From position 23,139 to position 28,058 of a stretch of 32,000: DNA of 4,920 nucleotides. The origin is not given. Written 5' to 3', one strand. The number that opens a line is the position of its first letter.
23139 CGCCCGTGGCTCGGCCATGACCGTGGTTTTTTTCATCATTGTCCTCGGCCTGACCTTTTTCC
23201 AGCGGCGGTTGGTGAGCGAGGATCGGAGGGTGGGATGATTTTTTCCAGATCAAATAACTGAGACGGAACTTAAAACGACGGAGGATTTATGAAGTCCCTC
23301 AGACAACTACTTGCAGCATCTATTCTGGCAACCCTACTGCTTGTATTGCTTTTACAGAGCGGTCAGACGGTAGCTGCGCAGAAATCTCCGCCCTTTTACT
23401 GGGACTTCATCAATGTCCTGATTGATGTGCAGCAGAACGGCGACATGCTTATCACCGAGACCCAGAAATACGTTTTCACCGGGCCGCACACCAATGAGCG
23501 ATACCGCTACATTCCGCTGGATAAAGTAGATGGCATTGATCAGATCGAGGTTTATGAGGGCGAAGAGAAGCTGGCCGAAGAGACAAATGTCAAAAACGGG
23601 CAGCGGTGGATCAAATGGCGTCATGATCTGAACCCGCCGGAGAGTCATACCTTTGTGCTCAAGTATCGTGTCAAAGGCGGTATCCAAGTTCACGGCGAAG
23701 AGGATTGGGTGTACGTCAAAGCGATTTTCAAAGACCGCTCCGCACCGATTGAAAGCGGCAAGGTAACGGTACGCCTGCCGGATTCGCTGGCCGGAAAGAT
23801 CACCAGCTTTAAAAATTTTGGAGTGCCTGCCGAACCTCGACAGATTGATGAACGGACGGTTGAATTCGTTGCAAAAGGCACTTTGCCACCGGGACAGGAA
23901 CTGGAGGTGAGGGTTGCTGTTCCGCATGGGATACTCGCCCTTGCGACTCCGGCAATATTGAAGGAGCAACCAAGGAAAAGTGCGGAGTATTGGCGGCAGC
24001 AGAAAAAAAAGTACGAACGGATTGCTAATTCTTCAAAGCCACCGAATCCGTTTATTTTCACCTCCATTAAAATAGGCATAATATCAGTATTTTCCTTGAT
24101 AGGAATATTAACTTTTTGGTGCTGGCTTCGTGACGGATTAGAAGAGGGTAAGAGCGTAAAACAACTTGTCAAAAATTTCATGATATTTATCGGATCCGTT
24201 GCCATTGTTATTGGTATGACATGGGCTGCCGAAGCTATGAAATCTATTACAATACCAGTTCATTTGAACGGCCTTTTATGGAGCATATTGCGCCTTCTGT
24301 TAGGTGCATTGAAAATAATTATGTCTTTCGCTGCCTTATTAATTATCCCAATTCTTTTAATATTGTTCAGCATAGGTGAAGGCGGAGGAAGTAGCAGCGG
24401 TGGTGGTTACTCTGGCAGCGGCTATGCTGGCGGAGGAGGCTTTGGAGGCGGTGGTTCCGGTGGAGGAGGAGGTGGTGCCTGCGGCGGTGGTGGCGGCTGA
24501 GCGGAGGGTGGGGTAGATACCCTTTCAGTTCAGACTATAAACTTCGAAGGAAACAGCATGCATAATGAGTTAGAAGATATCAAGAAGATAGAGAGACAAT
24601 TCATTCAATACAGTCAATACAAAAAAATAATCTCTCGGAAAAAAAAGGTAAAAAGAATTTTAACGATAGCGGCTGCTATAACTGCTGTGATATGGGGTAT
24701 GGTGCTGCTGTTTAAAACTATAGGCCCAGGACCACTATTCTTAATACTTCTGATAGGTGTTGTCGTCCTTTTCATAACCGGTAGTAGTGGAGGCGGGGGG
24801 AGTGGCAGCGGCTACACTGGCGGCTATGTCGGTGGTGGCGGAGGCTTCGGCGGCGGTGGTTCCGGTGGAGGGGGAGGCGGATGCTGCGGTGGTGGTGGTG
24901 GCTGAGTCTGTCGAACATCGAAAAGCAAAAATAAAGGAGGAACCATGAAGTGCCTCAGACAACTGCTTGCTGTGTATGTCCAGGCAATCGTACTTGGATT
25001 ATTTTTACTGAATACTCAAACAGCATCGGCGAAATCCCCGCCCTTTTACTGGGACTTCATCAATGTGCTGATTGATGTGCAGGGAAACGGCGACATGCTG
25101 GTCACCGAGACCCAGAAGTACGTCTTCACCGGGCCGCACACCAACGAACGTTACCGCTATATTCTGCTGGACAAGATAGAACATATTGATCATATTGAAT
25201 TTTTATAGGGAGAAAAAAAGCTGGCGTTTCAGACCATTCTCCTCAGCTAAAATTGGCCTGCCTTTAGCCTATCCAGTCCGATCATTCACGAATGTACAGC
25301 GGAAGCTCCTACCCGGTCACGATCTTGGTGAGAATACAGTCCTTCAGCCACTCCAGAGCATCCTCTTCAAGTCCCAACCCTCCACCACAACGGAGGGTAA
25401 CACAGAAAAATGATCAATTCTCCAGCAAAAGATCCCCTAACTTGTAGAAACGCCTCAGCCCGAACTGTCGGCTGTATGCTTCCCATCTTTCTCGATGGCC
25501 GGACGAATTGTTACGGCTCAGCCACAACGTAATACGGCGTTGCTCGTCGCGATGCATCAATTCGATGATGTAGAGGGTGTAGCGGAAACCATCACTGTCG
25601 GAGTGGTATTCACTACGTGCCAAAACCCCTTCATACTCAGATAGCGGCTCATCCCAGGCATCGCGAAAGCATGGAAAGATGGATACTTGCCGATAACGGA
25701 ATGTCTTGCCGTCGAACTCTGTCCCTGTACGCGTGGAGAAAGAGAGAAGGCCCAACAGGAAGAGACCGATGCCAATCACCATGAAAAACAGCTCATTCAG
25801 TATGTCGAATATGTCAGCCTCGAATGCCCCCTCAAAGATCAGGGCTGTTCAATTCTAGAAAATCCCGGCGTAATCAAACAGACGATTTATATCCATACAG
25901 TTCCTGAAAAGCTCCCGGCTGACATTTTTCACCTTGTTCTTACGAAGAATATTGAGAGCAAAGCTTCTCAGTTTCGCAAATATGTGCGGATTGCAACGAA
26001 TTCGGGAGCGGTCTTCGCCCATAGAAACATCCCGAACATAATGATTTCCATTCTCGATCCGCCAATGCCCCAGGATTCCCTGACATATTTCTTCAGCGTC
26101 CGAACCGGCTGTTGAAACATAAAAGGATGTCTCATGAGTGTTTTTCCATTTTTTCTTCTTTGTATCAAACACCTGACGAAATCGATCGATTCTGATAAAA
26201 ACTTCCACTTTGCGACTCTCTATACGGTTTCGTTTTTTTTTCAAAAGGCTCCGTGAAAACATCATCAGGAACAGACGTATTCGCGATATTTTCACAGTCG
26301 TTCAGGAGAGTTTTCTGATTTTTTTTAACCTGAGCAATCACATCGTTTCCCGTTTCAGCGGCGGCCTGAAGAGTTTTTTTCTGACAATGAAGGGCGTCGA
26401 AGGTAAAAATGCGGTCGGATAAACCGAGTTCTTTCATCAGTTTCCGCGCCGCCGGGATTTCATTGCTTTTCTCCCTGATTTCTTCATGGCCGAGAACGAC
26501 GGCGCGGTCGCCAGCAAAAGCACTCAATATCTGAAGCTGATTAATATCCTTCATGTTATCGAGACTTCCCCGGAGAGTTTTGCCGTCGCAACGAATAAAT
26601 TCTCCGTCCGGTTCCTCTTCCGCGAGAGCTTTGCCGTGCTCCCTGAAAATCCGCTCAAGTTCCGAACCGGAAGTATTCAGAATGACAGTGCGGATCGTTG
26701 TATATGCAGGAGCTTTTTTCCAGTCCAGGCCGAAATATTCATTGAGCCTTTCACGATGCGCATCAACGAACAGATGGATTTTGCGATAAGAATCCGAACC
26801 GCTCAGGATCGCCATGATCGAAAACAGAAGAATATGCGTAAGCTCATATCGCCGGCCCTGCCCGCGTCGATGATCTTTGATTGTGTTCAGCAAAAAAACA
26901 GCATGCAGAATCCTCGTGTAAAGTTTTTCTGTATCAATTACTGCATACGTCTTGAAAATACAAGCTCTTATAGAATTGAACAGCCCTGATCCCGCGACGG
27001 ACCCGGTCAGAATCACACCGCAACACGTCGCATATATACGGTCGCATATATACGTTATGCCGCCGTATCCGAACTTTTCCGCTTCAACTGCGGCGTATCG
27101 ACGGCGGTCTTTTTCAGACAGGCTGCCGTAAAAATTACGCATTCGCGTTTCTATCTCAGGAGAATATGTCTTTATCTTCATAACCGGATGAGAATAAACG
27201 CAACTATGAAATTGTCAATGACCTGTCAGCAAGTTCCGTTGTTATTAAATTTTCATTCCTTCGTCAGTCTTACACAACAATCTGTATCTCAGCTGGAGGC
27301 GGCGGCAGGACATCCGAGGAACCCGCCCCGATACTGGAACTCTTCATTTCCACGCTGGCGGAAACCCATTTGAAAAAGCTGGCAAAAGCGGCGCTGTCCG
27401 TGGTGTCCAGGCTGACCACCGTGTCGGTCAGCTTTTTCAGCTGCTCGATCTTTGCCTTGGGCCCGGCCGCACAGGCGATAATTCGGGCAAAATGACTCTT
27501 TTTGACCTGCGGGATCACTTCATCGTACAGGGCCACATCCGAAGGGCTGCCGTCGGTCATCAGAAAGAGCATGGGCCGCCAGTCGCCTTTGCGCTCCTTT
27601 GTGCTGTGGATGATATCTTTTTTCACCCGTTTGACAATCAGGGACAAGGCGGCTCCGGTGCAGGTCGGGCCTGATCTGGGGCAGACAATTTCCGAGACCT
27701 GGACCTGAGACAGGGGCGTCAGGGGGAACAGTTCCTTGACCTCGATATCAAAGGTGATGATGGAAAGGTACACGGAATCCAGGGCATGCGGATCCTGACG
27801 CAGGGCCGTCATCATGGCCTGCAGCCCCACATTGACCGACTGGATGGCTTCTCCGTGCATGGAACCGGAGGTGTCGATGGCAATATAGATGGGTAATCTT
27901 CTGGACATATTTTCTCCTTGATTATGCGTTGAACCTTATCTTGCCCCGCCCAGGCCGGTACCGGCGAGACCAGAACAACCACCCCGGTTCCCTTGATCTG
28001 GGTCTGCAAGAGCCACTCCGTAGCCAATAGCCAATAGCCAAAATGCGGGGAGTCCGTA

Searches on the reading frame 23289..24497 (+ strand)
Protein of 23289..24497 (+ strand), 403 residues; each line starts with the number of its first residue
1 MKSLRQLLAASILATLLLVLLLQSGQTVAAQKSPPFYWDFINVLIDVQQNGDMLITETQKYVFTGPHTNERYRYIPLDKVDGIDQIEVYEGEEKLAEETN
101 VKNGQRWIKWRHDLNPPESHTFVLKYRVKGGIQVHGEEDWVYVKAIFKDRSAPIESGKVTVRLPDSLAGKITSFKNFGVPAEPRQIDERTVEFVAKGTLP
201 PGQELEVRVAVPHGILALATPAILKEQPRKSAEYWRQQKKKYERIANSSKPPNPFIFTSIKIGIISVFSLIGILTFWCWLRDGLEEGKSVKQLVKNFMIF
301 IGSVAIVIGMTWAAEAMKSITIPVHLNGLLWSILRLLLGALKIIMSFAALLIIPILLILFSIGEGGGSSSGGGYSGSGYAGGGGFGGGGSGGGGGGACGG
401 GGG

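Call 4: search_protein_families(library=pfam, proteins=[window:23289-24497:+], max_evalue=1)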
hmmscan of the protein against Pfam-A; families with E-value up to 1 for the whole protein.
window:23289-24497:+ (403 aa): 2 families
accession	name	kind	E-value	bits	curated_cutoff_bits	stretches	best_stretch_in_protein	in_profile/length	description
PF09972.14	DUF2207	-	1.1e-15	58.8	24.4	1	42-210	6-171/172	Predicted membrane protein (DUF2207) N-terminal domain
PF18303.6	Saf_2TM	-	0.066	13.5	29.5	1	280-315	54-88/152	SAVED-fused 2TM effector domain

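Call 5: search_protein_families(library=ncbifam, proteins=[window:23289-24497:+], max_evalue=1)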
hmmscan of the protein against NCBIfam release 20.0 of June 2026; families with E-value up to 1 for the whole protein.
window:23289-24497:+ (403 aa): 0 families

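Call 87: search_protein_families(library=padloc, proteins=[window:23289-24497:+], max_evalue=0.01)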
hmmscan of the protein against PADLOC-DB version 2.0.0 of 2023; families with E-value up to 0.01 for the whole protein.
window:23289-24497:+ (403 aa): 0 families

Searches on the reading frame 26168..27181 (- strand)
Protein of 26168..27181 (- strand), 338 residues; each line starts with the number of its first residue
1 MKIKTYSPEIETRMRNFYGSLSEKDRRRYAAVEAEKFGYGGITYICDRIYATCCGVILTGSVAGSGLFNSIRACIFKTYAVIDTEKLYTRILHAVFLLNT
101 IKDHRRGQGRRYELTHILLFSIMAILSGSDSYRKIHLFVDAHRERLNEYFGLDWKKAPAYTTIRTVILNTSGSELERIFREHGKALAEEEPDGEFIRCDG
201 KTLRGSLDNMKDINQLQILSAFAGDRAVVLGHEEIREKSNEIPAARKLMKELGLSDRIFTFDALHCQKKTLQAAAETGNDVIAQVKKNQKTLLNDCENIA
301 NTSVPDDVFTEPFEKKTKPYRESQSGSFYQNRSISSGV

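Call 23: search_protein_families(library=pfam, proteins=[window:26168-27181:-], max_evalue=0.01)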
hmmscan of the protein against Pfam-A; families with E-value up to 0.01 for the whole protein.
window:26168-27181:- (338 aa): 2 families
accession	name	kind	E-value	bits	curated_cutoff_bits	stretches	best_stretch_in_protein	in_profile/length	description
PF13808.11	DDE_Tnp_1_assoc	-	3.7e-19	69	32.3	1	98-181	4-86/88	DDE_Tnp_1-associated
PF01609.27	DDE_Tnp_1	-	0.00065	19.9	23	1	234-304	54-116/200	Transposase DDE domain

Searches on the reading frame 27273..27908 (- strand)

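Call 23: search_protein_families(library=pfam, proteins=[window:27273-27908:-], max_evalue=0.01)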
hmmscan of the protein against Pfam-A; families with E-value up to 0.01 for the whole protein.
window:27273-27908:- (212 aa): 4 families
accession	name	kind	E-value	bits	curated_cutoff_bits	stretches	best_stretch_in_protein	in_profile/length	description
PF00092.34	VWA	-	3.5e-10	40.8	23.8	1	7-161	2-151/174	von Willebrand factor type A domain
PF13519.12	VWA_2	-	2.7e-07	31.6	27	1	8-120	2-106/107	von Willebrand factor type A domain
PF13768.12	VWA_3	-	0.00014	22.4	27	1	7-160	3-145/155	von Willebrand factor type A domain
PF25106.1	VWA_4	-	0.0027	17.7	27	0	113-140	97-124/169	von Willebrand factor A domain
